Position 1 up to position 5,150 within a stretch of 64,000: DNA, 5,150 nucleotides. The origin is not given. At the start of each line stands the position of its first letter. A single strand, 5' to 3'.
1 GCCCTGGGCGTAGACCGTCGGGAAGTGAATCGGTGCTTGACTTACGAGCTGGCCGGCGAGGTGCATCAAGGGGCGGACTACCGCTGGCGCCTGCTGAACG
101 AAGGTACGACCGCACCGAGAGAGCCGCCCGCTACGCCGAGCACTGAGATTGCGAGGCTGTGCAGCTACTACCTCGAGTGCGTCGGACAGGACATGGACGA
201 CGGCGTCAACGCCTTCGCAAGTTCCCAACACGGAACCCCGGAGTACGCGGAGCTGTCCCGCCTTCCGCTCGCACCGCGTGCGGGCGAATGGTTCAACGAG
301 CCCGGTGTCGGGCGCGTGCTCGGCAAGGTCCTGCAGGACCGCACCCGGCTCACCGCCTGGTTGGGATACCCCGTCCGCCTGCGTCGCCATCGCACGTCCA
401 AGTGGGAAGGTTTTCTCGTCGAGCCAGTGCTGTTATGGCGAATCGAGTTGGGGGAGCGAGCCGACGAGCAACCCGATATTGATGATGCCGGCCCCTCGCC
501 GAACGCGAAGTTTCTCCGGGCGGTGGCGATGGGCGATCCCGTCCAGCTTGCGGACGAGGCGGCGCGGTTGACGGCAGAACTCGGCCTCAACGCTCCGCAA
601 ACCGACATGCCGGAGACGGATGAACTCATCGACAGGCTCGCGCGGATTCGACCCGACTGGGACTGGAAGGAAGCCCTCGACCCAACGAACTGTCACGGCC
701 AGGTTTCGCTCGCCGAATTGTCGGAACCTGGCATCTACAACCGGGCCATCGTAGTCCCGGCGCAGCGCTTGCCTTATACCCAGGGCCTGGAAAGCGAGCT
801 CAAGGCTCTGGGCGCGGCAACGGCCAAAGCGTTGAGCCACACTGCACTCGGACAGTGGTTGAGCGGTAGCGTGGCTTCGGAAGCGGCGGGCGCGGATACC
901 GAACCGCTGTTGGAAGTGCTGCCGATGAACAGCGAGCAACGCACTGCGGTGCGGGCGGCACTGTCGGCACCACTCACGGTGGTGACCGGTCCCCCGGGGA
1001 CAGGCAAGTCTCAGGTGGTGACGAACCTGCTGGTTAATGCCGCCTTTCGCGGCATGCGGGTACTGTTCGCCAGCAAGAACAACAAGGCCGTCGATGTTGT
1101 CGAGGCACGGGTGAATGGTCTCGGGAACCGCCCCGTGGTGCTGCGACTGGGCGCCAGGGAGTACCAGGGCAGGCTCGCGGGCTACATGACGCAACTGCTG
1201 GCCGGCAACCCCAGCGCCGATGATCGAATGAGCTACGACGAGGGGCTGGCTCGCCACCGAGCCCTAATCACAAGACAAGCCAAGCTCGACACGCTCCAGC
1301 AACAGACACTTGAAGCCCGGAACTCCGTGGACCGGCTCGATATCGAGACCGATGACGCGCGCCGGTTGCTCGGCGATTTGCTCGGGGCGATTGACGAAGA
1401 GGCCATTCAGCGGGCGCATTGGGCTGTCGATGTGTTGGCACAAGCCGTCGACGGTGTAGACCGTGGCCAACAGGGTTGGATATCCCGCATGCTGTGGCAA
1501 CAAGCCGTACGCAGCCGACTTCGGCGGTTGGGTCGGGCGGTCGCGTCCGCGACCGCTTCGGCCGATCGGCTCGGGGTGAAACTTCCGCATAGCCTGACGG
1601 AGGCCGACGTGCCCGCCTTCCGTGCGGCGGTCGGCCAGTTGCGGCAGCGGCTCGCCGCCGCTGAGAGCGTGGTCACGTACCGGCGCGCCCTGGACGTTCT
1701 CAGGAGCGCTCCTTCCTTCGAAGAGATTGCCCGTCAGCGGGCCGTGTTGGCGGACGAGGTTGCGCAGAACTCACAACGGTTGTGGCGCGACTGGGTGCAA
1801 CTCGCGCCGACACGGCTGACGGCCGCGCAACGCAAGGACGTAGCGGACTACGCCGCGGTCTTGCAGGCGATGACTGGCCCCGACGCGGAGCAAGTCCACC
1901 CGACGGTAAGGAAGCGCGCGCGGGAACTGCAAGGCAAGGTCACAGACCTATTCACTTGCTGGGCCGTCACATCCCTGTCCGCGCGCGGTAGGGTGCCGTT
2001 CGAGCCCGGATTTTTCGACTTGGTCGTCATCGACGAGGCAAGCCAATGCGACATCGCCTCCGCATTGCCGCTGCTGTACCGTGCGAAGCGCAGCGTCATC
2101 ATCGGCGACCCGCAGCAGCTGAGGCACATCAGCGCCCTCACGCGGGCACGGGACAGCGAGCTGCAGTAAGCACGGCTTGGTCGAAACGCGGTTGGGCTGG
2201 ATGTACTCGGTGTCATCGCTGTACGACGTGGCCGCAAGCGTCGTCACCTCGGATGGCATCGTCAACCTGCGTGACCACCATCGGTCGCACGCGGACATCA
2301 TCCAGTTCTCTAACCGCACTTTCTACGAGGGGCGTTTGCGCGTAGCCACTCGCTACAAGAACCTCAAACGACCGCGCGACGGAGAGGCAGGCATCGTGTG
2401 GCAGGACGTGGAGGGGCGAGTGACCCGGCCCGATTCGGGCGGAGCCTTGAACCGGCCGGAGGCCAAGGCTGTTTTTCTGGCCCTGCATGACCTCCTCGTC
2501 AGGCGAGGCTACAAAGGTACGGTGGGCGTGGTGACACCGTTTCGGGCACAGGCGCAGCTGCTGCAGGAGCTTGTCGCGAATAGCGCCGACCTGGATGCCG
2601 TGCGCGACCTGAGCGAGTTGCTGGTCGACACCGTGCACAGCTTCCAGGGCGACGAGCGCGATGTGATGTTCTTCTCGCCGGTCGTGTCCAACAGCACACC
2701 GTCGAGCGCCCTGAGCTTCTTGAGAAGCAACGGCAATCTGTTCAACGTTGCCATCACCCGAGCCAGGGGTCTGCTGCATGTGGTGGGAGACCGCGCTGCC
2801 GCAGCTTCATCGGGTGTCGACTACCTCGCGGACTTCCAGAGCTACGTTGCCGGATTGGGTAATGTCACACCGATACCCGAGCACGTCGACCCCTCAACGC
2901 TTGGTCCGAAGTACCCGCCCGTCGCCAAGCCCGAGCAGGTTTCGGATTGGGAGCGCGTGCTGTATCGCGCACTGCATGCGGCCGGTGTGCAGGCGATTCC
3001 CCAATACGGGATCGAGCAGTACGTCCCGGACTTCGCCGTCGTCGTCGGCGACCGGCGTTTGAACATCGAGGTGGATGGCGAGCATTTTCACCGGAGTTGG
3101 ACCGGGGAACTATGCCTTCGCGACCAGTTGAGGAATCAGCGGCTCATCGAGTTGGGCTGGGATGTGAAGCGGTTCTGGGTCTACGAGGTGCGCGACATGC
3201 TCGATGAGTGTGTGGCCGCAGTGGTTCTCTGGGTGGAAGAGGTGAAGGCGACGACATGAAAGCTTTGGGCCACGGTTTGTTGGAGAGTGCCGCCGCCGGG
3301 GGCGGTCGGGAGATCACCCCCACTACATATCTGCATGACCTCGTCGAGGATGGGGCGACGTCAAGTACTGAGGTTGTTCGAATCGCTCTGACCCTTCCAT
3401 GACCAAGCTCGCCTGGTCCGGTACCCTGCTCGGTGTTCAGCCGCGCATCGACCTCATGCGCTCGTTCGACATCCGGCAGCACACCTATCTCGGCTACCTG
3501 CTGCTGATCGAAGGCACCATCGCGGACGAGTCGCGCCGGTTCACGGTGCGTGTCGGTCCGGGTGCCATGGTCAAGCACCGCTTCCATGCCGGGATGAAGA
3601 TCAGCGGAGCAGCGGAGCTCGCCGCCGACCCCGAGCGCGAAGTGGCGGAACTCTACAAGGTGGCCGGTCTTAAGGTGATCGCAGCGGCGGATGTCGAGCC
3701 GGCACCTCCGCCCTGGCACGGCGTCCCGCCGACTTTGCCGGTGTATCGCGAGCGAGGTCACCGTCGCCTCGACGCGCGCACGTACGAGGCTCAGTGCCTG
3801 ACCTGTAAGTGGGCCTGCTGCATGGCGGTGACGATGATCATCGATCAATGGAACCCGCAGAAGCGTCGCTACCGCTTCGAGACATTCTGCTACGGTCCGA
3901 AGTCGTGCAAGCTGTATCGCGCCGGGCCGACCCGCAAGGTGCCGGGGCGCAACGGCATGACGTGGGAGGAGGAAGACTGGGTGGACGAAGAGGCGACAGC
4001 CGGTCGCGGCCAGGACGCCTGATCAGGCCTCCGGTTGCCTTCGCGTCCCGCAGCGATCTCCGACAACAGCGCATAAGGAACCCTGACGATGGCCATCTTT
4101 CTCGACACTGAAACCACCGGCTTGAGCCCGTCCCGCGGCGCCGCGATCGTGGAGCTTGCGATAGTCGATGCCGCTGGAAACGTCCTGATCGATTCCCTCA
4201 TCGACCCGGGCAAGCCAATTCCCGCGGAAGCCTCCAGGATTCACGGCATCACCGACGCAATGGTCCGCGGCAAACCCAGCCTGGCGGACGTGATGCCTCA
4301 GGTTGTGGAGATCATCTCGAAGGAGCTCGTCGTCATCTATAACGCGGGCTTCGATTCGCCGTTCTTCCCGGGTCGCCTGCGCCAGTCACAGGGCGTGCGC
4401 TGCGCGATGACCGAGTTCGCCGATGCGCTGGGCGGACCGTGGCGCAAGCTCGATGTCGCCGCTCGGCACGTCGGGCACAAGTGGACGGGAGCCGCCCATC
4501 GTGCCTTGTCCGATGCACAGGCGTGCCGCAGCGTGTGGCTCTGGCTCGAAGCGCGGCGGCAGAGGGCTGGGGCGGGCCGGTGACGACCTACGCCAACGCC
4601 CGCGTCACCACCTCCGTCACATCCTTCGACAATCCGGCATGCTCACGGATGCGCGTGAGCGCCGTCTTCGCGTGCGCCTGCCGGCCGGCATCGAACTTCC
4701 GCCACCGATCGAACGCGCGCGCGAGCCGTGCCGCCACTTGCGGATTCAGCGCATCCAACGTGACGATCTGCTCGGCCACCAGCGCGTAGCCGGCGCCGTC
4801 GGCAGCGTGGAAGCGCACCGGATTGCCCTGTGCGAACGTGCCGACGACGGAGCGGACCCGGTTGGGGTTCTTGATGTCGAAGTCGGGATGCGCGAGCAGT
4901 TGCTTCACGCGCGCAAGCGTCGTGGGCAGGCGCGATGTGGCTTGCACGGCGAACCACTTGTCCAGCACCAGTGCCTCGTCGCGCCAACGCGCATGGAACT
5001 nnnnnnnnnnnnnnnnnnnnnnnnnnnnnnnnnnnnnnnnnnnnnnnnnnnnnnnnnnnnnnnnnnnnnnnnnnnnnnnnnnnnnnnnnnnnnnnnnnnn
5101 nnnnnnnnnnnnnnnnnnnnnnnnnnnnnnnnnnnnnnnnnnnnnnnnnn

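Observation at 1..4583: Left-edge accessory block: split helicase-nuclease, micro-ORF, Cys-rich unknown protein and DEDD exonuclease (candidate undescribed nucleic-acid-targeting or defence module)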

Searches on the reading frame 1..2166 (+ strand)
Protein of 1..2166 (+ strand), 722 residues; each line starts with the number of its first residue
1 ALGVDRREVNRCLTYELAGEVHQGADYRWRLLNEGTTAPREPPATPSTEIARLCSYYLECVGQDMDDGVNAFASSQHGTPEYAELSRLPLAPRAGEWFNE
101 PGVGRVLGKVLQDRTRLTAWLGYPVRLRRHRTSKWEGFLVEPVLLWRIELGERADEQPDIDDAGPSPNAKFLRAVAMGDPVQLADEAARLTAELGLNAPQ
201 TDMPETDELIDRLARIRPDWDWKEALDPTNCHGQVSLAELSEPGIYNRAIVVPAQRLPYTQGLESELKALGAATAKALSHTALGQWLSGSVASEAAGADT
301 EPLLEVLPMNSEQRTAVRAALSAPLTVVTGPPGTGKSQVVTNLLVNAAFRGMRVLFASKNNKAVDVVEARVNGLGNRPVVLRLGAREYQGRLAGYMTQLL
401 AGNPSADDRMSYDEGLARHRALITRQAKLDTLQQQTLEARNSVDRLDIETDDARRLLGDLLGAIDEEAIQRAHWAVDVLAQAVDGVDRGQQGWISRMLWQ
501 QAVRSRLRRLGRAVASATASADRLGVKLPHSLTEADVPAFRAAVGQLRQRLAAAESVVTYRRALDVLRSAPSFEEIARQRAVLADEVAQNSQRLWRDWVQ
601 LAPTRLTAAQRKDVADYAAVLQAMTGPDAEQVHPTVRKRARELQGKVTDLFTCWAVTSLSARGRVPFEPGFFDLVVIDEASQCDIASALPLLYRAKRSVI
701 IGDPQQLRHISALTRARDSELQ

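Call 7: search_protein_families(library=pfam, proteins=[window:1-2166:+], max_evalue=0.01)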
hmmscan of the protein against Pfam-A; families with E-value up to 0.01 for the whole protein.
window:1-2166:+ (722 aa): 9 families
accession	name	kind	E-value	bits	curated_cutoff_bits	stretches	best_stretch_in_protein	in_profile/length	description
PF13086.12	AAA_11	-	2.2e-24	87.1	27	1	309-708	2-251/257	AAA domain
PF13604.12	AAA_30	-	1.9e-16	60.8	27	2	309-370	2-65/191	AAA domain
PF13245.12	AAA_19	-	6.2e-11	43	25.1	1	313-371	1-61/134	AAA domain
PF01443.25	Viral_helicase1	-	1.9e-05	25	21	0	648-711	29-101/228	Viral superfamily 1 RNA helicase core domain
PF09848.15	SLFN-g3_helicase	-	0.00011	22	24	1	326-372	4-52/354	Schlafen group 3, DNA/RNA helicase domain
PF00580.27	UvrD-helicase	-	0.0016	18.6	23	1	309-374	1-68/271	UvrD/REP helicase N-terminal domain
PF02562.22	PhoH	-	0.003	17.5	27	0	306-345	2-41/205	PhoH-like protein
PF13191.12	AAA_16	-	0.0049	17.8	32.6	0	314-406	9-104/167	AAA ATPase domain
PF13401.12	AAA_22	-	0.0053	17.5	27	0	323-378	5-62/130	AAA domain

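Call 8: search_protein_families(library=padloc, proteins=[window:1-2166:+], max_evalue=0.01)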
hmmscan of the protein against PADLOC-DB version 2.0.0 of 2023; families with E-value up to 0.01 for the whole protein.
window:1-2166:+ (722 aa): 12 families
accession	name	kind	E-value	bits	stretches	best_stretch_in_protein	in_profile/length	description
PDLC05009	PDC-S37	-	5.4e-27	92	2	300-645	285-631/1550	-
PDLC03920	MkoA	-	6.8e-22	75.6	1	277-707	583-827/1112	-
PDLC02194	Hhe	-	6e-18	61.5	2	309-380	426-497/1911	-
PDLC03924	MkoC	-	4.4e-17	59.5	2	668-719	667-718/1136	-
PDLC03921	MkoA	-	1.2e-12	44.4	1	309-387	1027-1112/1607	-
PDLC01734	typeIV_RecD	-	1e-06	25.4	1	308-371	339-402/763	RecD_0_IVD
PDLC05065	PDC-S68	-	6.3e-06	22.2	0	311-356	608-653/1221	-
PDLC04140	mad8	-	1.8e-05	22.4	1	323-441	27-116/314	mads_8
PDLC05035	PDC-S53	-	2.8e-05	20.4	1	325-372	512-557/900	-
PDLC01148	RecD_like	-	0.00041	16.7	0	307-347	312-352/719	RecD/Tra ATPase fused to N-terminal HHH domain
PDLC05064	PDC-S68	-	0.0049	12.6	0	310-363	687-740/1273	-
PDLC05066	PDC-S68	-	0.0088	12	0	310-345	580-615/1202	-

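Call 9: search_protein_families(library=ncbifam, proteins=[window:1-2166:+], max_evalue=0.01)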
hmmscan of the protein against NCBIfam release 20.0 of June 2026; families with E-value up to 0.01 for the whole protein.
window:1-2166:+ (722 aa): 8 families
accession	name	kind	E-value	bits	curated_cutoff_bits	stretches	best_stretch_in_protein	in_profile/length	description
NF058533.1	antiphage_ProA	equivalog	1.1e-24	86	1500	2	301-599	642-952/1903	anti-phage protein ProA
NF042953.1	Hhe_antiphage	equivalog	3e-20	71.3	2000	2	310-375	328-395/1797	DUF4011 domain-containing anti-phage protein Hhe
TIGR00376.1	TIGR00376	hypoth_equivalog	3.3e-18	65.5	348.9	2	299-384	148-233/639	IGHMBP2 family helicase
NF040671.1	PLuB_AAA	exception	3.8e-13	47.7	999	1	308-393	815-900/1256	PLuB system helicase-like protein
TIGR01448.2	helicase_RecD2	equivalog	1.4e-09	36.7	500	1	309-354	317-362/713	SF1B family DNA helicase RecD2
TIGR01447.1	recD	equivalog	9.5e-09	34.4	310.15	1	294-345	134-185/597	exodeoxyribonuclease V subunit alpha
TIGR02768.1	TraA_Ti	equivalog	0.00028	19.3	590.45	0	308-369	359-421/751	Ti-type conjugative transfer relaxase TraA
NF005098.0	PRK06526.1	subfamily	0.0041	16.6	296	1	327-373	113-159/266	transposase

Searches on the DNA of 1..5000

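Call 31: search_rna_families(source=window, start=1, end=5000, threshold=evalue, max_evalue=1)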
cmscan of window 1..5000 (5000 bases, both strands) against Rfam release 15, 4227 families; matches with E-value up to 1: 0.
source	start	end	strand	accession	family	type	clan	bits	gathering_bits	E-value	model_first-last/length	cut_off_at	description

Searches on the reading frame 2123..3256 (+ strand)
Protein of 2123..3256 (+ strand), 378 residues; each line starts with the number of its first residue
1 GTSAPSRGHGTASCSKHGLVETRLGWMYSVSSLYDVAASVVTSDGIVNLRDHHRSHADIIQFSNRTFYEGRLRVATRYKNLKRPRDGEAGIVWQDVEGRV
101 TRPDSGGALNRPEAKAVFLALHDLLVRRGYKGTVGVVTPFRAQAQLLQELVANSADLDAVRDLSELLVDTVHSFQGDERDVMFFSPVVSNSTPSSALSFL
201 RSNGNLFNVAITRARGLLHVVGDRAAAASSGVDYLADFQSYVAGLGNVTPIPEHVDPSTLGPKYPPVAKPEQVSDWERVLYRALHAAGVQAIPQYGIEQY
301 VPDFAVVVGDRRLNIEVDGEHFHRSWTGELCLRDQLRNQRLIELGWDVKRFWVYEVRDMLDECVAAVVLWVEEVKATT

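Call 7: search_protein_families(library=pfam, proteins=[window:2123-3256:+], max_evalue=0.01)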
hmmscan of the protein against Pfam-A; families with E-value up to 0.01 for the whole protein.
window:2123-3256:+ (378 aa): 5 families
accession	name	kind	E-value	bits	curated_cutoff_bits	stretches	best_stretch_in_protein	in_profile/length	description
PF13087.12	AAA_12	-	4.8e-30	105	27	1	46-224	17-194/195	AAA domain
PF18741.7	MTES_1575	-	4e-11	43.3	38.2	1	277-357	2-82/96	REase_MTES_1575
PF04480.18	DUF559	-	6.7e-07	29.6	20.6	1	274-368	15-105/109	Protein of unknown function (DUF559)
PF13538.12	UvrD_C_2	-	0.00031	21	27.4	1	167-221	3-52/52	UvrD-like helicase C-terminal domain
PF13361.12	UvrD_C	-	0.0011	19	25.6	1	143-220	264-345/350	UvrD-like helicase C-terminal domain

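Call 8: search_protein_families(library=padloc, proteins=[window:2123-3256:+], max_evalue=0.01)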
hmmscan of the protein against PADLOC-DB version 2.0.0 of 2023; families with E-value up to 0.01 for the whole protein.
window:2123-3256:+ (378 aa): 7 families
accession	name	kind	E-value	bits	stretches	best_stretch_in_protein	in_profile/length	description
PDLC03924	MkoC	-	2.5e-35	119.9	1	48-227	772-947/1136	-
PDLC03920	MkoA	-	1.1e-31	108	1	48-233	889-1082/1112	-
PDLC05009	PDC-S37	-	8.5e-24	81.5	1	48-370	1014-1337/1550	-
PDLC03921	MkoA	-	4.4e-14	49.1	1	49-224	1377-1567/1607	-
PDLC02194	Hhe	-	7e-13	44.7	1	46-376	1453-1785/1911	-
PDLC02895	DpdJ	-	1.1e-05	20.4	1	135-224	372-455/2112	DpdJ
PDLC00117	GajB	-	0.0041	13.7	0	164-227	513-578/604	UrvD helicase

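Call 9: search_protein_families(library=ncbifam, proteins=[window:2123-3256:+], max_evalue=0.01)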
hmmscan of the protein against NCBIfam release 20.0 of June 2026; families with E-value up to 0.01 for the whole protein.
window:2123-3256:+ (378 aa): 4 families
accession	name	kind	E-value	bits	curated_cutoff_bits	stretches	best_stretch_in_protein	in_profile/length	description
NF058533.1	antiphage_ProA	equivalog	2.6e-28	98.1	1500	1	48-374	1378-1706/1903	anti-phage protein ProA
NF040671.1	PLuB_AAA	exception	1e-21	76.1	999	1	46-226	1047-1234/1256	PLuB system helicase-like protein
TIGR00376.1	TIGR00376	hypoth_equivalog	8.9e-16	57.4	348.9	1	53-241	434-626/639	IGHMBP2 family helicase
NF042953.1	Hhe_antiphage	equivalog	3e-15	54.7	2000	1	48-353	1356-1662/1797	DUF4011 domain-containing anti-phage protein Hhe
